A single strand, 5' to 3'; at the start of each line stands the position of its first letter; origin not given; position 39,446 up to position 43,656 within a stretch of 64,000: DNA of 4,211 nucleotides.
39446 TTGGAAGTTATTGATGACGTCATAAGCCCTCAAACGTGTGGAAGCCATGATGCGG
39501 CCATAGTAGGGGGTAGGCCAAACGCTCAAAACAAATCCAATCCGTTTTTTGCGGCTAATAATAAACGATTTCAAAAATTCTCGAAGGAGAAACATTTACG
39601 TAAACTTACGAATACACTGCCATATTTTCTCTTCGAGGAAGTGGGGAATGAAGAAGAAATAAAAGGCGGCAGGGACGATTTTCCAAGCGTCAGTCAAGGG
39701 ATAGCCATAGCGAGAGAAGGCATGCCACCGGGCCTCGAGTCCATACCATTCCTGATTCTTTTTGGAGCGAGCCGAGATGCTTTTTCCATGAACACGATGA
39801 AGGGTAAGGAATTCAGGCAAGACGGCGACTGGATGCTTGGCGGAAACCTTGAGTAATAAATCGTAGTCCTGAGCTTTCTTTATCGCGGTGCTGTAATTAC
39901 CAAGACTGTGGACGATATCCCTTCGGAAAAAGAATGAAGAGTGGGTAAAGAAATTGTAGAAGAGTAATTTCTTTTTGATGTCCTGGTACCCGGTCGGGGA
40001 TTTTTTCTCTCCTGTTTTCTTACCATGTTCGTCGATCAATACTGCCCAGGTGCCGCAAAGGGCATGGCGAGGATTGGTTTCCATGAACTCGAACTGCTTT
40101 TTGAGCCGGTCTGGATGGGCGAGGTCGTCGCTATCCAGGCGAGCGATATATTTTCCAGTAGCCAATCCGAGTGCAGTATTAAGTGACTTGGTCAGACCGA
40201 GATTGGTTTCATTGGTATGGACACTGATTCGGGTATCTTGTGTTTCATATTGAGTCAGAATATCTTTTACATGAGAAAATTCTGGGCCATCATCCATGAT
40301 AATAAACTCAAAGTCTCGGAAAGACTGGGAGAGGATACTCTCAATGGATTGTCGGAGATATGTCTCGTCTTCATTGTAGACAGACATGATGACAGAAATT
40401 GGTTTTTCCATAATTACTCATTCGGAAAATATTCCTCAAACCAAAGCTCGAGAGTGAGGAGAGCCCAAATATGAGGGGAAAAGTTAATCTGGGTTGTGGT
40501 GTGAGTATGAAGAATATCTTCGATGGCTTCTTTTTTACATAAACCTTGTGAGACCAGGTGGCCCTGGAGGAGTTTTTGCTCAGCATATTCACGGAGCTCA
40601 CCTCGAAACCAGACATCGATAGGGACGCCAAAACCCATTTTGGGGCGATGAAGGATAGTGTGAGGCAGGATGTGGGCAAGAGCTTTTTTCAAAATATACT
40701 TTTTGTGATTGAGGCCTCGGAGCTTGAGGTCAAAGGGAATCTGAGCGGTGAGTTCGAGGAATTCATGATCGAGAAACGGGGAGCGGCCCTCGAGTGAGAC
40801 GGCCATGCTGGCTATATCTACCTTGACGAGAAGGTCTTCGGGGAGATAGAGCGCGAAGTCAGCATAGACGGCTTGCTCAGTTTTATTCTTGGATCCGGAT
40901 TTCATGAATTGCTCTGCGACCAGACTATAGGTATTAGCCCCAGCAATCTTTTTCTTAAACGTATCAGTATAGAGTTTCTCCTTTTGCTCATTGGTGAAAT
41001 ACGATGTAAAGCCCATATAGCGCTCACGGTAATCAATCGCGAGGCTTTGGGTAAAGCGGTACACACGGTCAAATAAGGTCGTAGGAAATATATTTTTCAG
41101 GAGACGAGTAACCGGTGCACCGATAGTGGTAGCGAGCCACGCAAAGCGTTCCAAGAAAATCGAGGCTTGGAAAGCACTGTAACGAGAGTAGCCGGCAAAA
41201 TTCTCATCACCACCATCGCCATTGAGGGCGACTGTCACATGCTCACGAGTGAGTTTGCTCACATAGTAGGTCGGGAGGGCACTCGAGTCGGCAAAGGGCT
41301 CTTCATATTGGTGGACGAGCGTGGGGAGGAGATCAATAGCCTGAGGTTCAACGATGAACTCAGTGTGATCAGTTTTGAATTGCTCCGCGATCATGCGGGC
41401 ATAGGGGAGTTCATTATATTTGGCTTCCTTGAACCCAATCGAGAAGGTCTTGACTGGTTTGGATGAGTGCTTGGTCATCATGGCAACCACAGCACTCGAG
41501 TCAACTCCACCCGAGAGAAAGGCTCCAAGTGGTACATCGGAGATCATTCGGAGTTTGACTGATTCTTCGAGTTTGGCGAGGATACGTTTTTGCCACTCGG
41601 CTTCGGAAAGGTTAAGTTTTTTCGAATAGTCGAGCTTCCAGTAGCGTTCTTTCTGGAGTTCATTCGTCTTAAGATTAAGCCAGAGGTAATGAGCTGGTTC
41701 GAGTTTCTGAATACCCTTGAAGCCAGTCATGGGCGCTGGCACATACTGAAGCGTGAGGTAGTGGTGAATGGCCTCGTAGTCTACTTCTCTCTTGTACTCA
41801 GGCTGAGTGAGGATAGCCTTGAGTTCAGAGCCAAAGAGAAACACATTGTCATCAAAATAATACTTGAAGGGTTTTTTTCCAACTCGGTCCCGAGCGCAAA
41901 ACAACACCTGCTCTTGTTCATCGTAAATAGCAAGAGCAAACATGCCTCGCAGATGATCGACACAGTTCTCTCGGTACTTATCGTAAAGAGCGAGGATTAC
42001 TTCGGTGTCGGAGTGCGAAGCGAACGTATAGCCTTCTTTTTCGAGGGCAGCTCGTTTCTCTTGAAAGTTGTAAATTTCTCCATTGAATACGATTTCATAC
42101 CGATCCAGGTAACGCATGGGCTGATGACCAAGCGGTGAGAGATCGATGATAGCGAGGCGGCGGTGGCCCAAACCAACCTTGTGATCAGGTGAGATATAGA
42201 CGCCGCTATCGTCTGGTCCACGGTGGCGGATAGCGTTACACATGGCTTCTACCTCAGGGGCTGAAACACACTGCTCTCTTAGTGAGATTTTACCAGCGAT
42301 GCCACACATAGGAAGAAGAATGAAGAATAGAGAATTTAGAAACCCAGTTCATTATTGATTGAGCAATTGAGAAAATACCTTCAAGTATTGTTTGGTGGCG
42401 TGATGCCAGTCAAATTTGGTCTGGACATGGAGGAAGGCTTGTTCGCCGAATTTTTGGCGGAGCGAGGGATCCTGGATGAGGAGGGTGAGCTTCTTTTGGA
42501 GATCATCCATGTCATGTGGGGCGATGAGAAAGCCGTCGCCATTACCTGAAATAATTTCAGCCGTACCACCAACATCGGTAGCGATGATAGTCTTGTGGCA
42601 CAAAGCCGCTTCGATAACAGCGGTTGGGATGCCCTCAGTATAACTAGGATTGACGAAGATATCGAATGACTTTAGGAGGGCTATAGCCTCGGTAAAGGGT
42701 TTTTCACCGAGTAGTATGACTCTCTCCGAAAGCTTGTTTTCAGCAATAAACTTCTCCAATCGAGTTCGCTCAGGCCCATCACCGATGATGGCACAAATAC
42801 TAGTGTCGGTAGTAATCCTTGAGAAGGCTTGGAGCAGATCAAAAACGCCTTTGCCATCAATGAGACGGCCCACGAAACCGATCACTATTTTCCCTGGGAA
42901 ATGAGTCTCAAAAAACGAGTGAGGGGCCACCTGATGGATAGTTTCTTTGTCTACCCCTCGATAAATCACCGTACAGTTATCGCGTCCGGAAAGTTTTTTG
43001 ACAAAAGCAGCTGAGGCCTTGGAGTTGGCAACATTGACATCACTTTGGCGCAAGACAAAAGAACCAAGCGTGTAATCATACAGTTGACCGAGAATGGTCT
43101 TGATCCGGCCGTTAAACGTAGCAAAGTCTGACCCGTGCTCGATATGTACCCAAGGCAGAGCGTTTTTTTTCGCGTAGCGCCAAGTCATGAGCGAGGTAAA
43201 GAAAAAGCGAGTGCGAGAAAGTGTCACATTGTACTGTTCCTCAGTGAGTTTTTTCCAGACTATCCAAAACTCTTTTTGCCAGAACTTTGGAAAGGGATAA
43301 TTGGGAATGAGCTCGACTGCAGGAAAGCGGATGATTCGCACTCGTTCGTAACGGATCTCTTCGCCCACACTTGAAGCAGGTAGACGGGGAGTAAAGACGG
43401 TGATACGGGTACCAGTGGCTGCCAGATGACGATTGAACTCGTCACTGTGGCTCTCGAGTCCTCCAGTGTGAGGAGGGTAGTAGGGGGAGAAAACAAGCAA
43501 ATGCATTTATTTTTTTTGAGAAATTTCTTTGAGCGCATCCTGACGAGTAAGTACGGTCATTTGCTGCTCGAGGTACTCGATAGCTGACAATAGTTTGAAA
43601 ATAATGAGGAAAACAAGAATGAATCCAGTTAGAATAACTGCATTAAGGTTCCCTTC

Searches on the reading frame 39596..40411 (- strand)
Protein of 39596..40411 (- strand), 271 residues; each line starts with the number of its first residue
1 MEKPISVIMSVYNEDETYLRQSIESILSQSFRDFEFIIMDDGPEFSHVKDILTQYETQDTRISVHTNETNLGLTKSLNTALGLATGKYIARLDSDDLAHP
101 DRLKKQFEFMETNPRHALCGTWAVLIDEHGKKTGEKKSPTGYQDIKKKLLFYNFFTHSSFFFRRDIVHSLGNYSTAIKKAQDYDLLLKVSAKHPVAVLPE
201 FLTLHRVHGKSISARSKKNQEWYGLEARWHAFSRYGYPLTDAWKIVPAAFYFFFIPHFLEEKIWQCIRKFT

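Call 7: search_protein_families(library=pfam, proteins=[window:39596-40411:-], max_evalue=0.001)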
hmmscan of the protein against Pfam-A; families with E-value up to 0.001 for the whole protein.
window:39596-40411:- (271 aa): 4 families
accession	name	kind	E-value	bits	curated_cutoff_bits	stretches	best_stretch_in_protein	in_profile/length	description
PF00535.33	Glycos_transf_2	-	2.3e-32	112.7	23.3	1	6-168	1-165/168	Glycosyl transferase family 2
PF10111.15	Glyco_tranf_2_2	-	1.8e-14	54.3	27.3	1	6-213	1-223/276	Glycosyltransferase like family 2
PF13641.12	Glyco_tranf_2_3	-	1e-09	39.2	27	1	4-223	2-228/230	Glycosyltransferase like family 2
PF13632.12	Glyco_trans_2_3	-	9.3e-05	22.8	27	1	88-258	1-180/198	Glycosyl transferase family group 2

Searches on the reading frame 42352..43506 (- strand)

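Call 46: search_protein_families(library=pfam, proteins=[window:42352-43506:-], max_evalue=0.0001)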
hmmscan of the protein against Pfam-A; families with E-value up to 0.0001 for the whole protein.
window:42352-43506:- (384 aa): 5 families
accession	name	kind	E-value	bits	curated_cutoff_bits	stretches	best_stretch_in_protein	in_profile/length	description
PF00534.26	Glycos_transf_1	-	9.7e-37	126.6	26.4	1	201-357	10-169/172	Glycosyl transferases group 1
PF13692.12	Glyco_trans_1_4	-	2.9e-29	102.6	27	1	207-346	2-142/142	Glycosyl transferases group 1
PF13439.12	Glyco_transf_4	-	6.9e-18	65.7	28.5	1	15-188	2-169/170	Glycosyltransferase Family 4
PF13579.12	Glyco_trans_4_4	-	3.4e-08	34.4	29.7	1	15-183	1-157/158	Glycosyl transferase 4-like domain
PF13524.12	Glyco_trans_1_2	-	6.1e-06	26.7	25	1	270-375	36-143/144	Glycosyl transferase-like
